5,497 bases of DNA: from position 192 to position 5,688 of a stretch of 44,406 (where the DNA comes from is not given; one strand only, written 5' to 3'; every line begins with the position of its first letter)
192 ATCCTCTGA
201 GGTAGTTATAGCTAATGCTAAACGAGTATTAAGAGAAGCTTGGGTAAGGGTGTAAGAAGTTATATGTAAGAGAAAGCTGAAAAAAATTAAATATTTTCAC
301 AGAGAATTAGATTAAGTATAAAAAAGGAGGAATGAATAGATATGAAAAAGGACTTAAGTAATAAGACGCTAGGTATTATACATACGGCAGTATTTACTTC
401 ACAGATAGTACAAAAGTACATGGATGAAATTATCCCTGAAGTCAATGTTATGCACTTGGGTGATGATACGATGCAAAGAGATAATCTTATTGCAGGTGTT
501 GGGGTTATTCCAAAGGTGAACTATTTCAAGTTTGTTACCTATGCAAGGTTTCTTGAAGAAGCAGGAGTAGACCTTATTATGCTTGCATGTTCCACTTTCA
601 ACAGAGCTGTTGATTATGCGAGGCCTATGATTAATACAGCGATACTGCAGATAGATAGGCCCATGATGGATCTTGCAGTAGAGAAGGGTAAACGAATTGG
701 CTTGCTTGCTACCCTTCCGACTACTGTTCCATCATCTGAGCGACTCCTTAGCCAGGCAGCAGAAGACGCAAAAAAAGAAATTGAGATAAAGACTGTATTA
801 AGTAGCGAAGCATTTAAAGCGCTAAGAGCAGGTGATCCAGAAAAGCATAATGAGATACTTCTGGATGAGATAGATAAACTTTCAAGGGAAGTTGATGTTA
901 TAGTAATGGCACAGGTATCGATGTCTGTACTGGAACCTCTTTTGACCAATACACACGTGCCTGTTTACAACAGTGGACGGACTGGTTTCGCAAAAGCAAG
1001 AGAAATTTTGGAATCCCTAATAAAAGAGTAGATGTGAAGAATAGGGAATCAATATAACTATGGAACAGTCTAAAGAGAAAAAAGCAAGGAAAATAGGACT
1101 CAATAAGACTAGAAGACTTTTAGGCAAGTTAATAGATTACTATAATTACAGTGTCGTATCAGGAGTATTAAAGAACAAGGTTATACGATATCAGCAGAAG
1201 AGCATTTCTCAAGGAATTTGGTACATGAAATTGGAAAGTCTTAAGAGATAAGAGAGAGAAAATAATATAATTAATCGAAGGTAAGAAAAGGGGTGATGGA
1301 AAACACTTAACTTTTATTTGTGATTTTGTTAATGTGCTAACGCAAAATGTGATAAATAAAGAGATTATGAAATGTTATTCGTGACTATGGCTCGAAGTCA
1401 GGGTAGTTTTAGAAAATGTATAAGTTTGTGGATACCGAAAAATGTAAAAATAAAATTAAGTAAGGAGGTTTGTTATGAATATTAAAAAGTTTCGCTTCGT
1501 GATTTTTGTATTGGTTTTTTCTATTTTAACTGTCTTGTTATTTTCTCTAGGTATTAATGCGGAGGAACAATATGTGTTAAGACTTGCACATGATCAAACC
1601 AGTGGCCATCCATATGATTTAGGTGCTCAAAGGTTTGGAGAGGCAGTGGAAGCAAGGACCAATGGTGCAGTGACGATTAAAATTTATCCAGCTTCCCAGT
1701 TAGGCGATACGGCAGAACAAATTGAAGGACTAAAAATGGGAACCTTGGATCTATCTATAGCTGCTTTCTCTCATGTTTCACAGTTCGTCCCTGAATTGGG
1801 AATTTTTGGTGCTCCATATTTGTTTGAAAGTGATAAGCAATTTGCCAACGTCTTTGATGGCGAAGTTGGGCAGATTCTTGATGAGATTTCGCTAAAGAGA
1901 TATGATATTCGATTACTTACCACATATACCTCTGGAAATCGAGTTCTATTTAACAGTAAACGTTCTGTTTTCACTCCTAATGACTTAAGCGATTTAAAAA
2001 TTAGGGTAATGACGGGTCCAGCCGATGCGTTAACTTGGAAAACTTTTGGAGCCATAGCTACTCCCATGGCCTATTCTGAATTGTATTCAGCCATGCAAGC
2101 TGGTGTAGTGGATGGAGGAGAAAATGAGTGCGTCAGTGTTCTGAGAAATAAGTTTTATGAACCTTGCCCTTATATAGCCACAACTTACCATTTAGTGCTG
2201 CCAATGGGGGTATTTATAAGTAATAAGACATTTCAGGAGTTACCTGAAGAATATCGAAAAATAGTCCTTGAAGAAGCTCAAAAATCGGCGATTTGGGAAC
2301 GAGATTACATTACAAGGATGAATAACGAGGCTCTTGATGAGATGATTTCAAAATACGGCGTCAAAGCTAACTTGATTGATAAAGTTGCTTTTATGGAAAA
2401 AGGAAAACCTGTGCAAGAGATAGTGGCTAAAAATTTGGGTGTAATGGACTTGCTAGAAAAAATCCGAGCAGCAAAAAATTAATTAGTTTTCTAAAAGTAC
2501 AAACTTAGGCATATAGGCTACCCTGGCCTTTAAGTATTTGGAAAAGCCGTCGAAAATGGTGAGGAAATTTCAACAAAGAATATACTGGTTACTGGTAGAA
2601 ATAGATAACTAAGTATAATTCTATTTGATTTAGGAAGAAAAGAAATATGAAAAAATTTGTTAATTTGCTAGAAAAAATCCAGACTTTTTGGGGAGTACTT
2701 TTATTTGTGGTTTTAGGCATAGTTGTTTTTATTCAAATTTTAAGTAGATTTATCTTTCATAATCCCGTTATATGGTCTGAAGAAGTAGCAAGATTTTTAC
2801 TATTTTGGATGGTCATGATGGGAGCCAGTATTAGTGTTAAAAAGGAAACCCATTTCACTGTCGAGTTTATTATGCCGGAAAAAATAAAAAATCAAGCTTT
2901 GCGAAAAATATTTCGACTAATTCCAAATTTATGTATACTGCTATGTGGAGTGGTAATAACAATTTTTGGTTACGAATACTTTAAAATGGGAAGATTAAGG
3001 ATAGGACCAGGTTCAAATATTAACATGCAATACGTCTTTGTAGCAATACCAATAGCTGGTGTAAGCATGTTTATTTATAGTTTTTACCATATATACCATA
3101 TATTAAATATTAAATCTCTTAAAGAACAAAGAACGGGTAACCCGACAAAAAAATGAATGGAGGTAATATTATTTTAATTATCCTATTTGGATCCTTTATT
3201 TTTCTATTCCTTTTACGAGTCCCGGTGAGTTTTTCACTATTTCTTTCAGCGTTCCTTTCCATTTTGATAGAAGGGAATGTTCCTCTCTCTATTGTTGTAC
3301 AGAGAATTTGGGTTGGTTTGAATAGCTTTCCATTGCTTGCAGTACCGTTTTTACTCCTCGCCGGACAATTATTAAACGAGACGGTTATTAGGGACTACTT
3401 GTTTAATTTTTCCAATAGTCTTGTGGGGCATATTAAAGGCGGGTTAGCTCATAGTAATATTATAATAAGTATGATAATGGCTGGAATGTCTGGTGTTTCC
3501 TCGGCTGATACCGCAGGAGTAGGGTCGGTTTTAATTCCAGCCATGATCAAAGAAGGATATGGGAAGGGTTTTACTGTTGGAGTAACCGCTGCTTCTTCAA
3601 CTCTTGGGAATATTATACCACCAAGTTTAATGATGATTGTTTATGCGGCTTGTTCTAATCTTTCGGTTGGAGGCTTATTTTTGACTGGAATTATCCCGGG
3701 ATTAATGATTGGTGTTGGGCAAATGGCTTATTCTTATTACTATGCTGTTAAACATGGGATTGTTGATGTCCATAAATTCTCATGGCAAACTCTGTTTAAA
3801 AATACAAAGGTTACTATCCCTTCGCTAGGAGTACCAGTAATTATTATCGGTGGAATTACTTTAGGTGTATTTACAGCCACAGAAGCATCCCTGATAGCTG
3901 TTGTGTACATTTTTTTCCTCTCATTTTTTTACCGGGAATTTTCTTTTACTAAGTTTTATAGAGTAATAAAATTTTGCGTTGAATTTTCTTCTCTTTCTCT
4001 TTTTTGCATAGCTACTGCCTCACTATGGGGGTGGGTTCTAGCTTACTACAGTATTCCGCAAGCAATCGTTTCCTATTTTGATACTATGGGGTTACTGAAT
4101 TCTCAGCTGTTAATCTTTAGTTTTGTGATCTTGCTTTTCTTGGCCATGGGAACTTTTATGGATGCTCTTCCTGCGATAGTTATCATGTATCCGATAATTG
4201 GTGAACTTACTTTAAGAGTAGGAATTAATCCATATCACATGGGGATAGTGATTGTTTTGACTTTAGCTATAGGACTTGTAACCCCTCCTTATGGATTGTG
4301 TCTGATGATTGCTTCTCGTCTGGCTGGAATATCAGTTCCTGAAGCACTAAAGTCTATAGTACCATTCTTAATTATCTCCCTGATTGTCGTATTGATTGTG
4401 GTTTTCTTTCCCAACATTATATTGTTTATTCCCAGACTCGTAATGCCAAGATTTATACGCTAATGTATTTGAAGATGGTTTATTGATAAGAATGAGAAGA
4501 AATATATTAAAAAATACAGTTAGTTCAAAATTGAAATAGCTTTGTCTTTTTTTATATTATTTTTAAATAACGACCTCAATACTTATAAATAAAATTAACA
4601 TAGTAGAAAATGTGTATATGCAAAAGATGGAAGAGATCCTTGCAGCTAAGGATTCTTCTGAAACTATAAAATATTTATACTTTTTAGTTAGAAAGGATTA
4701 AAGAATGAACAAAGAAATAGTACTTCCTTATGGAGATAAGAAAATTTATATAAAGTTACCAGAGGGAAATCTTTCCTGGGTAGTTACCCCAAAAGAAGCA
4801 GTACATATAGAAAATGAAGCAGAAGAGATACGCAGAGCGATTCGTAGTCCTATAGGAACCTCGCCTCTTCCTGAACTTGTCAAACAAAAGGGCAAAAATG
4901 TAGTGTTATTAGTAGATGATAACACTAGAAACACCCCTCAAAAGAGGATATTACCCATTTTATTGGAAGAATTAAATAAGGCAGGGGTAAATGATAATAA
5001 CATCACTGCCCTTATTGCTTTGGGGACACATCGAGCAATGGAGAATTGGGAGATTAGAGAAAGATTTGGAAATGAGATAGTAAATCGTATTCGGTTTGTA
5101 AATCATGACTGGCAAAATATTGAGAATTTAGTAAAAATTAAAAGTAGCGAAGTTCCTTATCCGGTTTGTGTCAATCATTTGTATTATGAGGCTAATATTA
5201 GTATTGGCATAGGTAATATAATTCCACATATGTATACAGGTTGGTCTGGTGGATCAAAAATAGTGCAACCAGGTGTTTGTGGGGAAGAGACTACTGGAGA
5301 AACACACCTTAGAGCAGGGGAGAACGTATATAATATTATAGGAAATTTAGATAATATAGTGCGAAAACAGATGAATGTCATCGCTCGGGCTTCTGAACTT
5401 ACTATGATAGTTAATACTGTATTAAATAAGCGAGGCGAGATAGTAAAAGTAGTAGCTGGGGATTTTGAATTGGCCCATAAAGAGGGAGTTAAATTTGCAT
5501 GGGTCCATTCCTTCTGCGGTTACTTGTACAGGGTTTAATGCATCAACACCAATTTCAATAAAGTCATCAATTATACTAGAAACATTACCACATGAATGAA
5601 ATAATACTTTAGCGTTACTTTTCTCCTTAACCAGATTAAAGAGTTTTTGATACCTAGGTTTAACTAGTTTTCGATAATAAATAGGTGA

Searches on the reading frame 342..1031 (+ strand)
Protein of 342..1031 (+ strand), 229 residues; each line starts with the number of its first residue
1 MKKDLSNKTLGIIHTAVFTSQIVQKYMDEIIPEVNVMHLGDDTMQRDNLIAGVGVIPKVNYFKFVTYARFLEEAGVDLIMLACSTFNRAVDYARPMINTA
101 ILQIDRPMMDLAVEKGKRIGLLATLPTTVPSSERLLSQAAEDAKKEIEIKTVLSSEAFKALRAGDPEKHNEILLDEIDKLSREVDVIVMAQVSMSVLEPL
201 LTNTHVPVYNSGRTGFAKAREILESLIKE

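Call 34: search_protein_families(library=pfam, proteins=[window:342-1031:+], max_evalue=0.001)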
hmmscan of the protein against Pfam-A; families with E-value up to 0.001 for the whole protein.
window:342-1031:+ (229 aa): 1 family
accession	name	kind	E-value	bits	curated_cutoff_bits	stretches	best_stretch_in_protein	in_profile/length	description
PF01177.27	Asp_Glu_race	-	2.6e-17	63.8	31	1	46-216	39-208/211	Asp/Glu/Hydantoin racemase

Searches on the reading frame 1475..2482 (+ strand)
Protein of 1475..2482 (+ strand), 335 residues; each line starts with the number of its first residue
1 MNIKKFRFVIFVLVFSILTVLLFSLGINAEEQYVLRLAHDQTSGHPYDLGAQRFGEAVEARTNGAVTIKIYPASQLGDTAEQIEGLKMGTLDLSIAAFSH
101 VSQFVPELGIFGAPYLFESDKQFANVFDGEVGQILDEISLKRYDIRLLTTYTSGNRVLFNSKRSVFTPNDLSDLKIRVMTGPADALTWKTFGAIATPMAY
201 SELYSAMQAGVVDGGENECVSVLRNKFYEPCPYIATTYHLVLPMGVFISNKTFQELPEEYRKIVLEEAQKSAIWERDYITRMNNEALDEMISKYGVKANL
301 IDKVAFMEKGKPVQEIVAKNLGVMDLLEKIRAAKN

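Call 34: search_protein_families(library=pfam, proteins=[window:1475-2482:+], max_evalue=0.001)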
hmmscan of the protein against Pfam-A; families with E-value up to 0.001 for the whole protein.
window:1475-2482:+ (335 aa): 1 family
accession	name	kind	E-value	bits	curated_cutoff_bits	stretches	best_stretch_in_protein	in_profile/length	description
PF03480.18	DctP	-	1.2e-67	228.7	23.4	1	38-315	2-280/286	Bacterial extracellular solute-binding protein, family 7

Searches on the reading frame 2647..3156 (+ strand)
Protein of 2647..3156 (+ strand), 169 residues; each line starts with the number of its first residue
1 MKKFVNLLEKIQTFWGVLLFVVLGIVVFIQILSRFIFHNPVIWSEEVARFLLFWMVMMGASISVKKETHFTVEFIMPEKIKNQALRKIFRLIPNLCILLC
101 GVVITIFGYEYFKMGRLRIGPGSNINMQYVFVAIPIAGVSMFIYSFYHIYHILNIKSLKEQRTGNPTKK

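Call 34: search_protein_families(library=pfam, proteins=[window:2647-3156:+], max_evalue=0.001)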
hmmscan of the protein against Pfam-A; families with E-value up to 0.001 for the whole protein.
window:2647-3156:+ (169 aa): 1 family
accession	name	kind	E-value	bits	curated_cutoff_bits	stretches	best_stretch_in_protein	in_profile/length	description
PF04290.18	DctQ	-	5.6e-27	94.7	28.3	1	25-151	3-128/132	Tripartite ATP-independent periplasmic transporters, DctQ component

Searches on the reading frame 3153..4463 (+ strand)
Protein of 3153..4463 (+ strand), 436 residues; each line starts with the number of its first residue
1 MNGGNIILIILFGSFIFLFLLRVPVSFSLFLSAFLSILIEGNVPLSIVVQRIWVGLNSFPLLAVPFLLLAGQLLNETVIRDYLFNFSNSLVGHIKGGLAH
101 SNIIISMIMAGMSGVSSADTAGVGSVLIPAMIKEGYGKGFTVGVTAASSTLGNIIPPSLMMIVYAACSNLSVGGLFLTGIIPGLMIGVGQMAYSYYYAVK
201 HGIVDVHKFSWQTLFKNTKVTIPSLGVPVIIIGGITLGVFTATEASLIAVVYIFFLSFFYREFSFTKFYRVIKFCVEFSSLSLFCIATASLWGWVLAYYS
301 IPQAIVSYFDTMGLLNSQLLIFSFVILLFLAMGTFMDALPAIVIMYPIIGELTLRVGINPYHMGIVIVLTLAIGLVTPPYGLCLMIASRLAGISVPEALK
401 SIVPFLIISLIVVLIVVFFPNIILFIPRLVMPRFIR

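Call 34: search_protein_families(library=pfam, proteins=[window:3153-4463:+], max_evalue=0.001)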
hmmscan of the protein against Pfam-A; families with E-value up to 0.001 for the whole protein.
window:3153-4463:+ (436 aa): 1 family
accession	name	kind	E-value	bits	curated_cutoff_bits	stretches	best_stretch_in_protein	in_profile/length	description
PF06808.19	DctM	-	1.6e-97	327.4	23.8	1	12-422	1-413/413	Tripartite ATP-independent periplasmic transporter, DctM component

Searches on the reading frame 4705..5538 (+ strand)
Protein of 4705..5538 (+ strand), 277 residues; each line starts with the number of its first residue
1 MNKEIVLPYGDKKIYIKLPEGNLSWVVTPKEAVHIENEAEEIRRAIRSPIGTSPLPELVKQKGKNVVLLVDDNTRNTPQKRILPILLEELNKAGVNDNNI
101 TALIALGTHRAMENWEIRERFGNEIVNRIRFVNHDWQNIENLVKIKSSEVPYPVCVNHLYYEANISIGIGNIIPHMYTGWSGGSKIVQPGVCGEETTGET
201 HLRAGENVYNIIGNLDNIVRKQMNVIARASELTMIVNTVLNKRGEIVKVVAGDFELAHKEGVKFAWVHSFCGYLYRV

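Call 34: search_protein_families(library=pfam, proteins=[window:4705-5538:+], max_evalue=0.001)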
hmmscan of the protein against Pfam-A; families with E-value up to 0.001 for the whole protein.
window:4705-5538:+ (277 aa): 1 family
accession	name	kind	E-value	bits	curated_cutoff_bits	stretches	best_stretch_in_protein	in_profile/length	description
PF09861.14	Lar_N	-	2.7e-55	187.2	23.3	1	9-203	1-194/204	Lactate racemase N-terminal domain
